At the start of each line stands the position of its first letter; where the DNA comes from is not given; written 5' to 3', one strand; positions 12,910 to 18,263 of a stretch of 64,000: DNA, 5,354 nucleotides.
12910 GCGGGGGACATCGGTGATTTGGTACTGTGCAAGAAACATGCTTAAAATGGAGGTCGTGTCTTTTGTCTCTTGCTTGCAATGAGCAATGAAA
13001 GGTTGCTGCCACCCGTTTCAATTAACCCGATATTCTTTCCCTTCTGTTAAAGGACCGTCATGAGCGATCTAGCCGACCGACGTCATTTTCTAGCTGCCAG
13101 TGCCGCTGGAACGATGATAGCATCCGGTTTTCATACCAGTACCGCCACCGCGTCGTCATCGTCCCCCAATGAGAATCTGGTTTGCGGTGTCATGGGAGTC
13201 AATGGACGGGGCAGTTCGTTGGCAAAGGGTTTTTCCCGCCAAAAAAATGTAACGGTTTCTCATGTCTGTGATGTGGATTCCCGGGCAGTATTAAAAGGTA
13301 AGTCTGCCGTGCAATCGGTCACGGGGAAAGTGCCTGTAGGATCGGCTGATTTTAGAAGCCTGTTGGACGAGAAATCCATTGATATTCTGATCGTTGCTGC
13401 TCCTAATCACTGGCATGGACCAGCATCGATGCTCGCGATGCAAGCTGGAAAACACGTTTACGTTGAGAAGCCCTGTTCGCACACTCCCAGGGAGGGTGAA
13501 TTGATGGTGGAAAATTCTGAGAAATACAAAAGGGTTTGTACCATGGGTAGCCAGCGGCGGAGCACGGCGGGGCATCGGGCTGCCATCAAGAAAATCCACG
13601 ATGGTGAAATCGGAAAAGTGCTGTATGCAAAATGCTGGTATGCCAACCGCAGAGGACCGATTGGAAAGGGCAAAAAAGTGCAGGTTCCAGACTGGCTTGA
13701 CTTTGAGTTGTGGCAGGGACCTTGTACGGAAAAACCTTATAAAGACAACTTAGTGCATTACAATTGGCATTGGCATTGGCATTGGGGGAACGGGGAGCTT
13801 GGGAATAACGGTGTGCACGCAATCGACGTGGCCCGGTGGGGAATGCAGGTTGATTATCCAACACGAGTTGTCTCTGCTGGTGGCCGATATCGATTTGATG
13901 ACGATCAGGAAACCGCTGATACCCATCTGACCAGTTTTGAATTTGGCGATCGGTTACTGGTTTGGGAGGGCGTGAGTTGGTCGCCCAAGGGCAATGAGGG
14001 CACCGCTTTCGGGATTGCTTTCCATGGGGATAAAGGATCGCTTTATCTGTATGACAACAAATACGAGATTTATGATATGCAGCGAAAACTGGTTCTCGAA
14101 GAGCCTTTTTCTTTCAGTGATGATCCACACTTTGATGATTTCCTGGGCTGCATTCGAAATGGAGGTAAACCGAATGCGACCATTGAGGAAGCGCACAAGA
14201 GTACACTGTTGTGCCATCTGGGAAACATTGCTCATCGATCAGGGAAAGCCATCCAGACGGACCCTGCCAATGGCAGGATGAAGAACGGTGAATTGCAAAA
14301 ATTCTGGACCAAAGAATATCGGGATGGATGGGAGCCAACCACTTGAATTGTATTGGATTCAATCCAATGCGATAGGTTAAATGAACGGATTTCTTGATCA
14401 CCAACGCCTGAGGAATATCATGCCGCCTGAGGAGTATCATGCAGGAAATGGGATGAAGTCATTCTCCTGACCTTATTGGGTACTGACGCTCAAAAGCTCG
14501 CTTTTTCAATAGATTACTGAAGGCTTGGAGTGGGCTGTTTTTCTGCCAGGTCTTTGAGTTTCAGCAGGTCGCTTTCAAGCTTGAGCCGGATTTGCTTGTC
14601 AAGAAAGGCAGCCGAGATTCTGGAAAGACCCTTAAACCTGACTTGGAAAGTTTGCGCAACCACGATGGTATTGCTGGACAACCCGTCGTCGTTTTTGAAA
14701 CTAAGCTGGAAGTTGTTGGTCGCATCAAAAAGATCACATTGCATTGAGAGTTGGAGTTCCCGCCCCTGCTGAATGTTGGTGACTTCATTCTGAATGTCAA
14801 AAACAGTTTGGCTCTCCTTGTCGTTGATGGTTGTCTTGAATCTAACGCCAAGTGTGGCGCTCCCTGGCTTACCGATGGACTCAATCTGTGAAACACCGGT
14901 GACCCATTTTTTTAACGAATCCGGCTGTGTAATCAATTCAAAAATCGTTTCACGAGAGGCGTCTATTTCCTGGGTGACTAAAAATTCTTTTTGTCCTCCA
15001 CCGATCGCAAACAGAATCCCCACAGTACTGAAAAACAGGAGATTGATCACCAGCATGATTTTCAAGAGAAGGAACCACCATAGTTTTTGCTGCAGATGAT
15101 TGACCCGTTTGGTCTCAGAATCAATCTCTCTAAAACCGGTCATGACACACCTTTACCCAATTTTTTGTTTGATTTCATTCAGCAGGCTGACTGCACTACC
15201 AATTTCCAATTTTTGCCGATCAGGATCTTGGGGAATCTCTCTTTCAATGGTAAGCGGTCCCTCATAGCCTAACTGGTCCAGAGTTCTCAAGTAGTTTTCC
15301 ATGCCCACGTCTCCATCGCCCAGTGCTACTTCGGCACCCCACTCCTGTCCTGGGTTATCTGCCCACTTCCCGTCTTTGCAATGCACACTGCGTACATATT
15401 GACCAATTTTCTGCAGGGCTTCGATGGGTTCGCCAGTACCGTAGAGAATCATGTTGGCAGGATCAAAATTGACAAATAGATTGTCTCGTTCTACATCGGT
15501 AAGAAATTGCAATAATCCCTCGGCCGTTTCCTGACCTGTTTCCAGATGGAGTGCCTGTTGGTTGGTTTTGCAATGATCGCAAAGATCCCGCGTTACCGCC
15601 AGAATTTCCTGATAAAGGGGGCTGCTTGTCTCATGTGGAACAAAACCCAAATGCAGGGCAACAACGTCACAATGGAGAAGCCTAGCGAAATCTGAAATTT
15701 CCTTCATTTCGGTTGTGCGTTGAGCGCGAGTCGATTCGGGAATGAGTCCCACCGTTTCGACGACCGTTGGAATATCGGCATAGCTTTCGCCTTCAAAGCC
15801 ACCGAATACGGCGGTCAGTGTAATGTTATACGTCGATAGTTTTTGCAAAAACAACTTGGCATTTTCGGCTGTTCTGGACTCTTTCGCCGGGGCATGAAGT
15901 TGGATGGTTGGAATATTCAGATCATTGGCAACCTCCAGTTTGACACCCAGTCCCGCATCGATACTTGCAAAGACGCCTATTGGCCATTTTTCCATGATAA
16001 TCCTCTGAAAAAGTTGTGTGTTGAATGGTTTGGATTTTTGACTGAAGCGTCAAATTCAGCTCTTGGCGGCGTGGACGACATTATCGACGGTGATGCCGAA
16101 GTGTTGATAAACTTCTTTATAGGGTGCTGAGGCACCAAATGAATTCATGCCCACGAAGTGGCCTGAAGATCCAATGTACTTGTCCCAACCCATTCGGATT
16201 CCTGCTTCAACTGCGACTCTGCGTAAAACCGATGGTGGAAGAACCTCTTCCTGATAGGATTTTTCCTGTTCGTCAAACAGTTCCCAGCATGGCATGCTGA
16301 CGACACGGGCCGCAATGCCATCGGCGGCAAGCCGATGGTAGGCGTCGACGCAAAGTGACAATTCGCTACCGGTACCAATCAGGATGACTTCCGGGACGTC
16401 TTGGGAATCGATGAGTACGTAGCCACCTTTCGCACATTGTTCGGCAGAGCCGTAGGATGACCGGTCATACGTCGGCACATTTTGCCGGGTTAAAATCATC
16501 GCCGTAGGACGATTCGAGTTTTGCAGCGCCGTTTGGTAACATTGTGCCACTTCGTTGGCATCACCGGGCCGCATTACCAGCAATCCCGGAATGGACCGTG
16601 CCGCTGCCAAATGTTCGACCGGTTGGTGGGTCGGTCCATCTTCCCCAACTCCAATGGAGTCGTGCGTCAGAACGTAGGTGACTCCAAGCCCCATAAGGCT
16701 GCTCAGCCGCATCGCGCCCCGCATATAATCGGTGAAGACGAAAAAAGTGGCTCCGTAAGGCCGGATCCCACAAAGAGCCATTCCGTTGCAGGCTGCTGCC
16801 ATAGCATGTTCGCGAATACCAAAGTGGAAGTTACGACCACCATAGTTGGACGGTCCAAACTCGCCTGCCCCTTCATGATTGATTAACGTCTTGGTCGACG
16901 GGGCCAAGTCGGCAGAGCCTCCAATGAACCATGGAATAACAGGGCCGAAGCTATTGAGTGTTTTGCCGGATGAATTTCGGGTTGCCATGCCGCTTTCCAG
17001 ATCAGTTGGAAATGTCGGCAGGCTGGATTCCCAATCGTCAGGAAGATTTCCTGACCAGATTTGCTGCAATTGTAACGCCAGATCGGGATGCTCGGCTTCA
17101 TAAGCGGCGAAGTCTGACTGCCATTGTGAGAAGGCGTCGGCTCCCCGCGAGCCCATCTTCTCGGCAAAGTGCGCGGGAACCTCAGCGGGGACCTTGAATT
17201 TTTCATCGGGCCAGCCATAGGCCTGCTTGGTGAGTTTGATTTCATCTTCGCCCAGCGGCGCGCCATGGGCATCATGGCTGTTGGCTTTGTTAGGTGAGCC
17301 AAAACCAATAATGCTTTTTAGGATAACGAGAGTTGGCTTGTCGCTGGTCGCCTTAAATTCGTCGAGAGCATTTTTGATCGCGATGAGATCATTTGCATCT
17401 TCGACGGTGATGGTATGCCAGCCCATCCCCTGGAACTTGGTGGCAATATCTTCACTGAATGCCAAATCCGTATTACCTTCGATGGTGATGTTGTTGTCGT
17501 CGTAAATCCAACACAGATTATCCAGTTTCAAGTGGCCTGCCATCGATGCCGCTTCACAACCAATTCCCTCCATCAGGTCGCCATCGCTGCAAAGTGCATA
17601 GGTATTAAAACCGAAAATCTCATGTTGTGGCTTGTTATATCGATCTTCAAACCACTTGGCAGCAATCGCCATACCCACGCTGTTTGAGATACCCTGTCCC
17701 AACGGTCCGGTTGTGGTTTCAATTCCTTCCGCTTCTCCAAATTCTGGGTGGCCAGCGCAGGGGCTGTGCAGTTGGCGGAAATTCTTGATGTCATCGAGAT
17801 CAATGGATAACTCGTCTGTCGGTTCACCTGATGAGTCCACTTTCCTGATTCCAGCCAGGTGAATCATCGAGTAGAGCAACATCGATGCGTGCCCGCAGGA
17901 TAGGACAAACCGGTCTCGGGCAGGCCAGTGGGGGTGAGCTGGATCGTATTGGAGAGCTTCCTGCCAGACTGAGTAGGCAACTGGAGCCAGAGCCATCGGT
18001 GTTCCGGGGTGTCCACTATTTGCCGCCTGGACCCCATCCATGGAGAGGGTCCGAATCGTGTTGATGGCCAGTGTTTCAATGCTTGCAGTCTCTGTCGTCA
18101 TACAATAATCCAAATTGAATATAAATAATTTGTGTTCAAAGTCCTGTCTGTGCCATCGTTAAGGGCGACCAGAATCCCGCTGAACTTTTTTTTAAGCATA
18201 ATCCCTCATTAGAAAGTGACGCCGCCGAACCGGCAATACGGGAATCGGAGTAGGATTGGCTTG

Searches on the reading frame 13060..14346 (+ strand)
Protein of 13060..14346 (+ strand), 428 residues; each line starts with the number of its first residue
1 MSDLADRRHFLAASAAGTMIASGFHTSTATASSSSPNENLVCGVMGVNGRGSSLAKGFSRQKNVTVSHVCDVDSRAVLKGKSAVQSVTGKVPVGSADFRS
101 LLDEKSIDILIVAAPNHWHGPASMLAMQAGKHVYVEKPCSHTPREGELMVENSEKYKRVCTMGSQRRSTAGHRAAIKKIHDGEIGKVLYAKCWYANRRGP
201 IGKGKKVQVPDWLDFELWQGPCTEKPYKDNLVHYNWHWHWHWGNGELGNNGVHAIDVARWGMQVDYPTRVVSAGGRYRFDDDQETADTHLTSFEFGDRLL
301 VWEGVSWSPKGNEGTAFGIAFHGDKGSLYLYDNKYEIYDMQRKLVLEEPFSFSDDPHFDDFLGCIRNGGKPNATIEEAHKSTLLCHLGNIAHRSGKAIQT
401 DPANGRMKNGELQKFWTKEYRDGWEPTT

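Call 92: search_protein_families(library=pfam, proteins=[window:13060-14346:+], max_evalue=0.00001)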
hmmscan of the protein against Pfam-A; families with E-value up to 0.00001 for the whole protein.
window:13060-14346:+ (428 aa): 4 families
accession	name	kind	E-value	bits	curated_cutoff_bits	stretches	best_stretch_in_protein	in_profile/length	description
PF19051.5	GFO_IDH_MocA_C2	-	2.4e-15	57.2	23.3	1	206-411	45-238/254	Oxidoreductase family, C-terminal alpha/beta domain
PF01408.29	GFO_IDH_MocA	-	2.3e-13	51.3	24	1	42-163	3-119/120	Oxidoreductase family, NAD-binding Rossmann fold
PF22725.1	GFO_IDH_MocA_C3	-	2.2e-11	44.3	27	1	233-328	32-123/124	GFO/IDH/MocA C-terminal domain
PF02894.22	GFO_IDH_MocA_C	-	1.9e-07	31.6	22.9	1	179-387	4-205/218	Oxidoreductase family, C-terminal alpha/beta domain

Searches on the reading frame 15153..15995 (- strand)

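Call 93: search_protein_families(library=pfam, proteins=[window:15153-15995:-], max_evalue=0.00001)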
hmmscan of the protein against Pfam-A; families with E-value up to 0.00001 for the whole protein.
window:15153-15995:- (280 aa): 1 family
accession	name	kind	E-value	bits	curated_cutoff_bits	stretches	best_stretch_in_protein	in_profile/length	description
PF01261.30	AP_endonuc_2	-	1.3e-28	100.8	31.1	1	21-258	2-234/249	Xylose isomerase-like TIM barrel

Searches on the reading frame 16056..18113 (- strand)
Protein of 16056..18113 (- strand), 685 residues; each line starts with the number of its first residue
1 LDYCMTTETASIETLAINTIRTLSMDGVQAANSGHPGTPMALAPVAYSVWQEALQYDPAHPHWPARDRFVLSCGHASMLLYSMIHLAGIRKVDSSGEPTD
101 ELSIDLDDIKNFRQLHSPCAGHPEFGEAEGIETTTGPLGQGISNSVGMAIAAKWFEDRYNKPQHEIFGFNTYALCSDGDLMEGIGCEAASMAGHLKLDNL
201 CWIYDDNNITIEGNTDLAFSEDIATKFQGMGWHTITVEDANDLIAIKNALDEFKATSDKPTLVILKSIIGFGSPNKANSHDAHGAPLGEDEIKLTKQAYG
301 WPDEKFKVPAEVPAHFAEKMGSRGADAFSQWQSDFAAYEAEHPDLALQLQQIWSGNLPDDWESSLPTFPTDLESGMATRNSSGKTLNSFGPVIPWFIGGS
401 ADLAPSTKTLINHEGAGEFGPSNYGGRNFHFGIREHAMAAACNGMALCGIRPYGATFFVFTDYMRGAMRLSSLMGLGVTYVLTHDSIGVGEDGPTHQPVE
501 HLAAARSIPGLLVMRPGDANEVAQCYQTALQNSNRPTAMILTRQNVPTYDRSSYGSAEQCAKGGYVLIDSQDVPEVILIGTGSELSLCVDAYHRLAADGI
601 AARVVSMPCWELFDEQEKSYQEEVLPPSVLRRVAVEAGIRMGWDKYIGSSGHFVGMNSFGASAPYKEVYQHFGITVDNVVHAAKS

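Call 92: search_protein_families(library=pfam, proteins=[window:16056-18113:-], max_evalue=0.00001)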
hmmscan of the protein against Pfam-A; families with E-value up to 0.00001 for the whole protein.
window:16056-18113:- (685 aa): 4 families
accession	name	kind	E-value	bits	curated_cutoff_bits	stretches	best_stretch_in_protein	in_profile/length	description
PF00456.26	Transketolase_N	-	4.3e-132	440.6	22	1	13-358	2-334/334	Transketolase, thiamine diphosphate binding domain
PF02779.29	Transket_pyr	-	6e-51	173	27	1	375-547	2-173/174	Transketolase, pyrimidine binding domain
PF22613.1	Transketolase_C_1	-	3.1e-44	150.2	27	1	563-675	1-113/113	Transketolase-like TK C-terminal domain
PF02780.25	Transketolase_C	-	1.9e-14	54.1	25.9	1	564-679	1-124/124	Transketolase, C-terminal domain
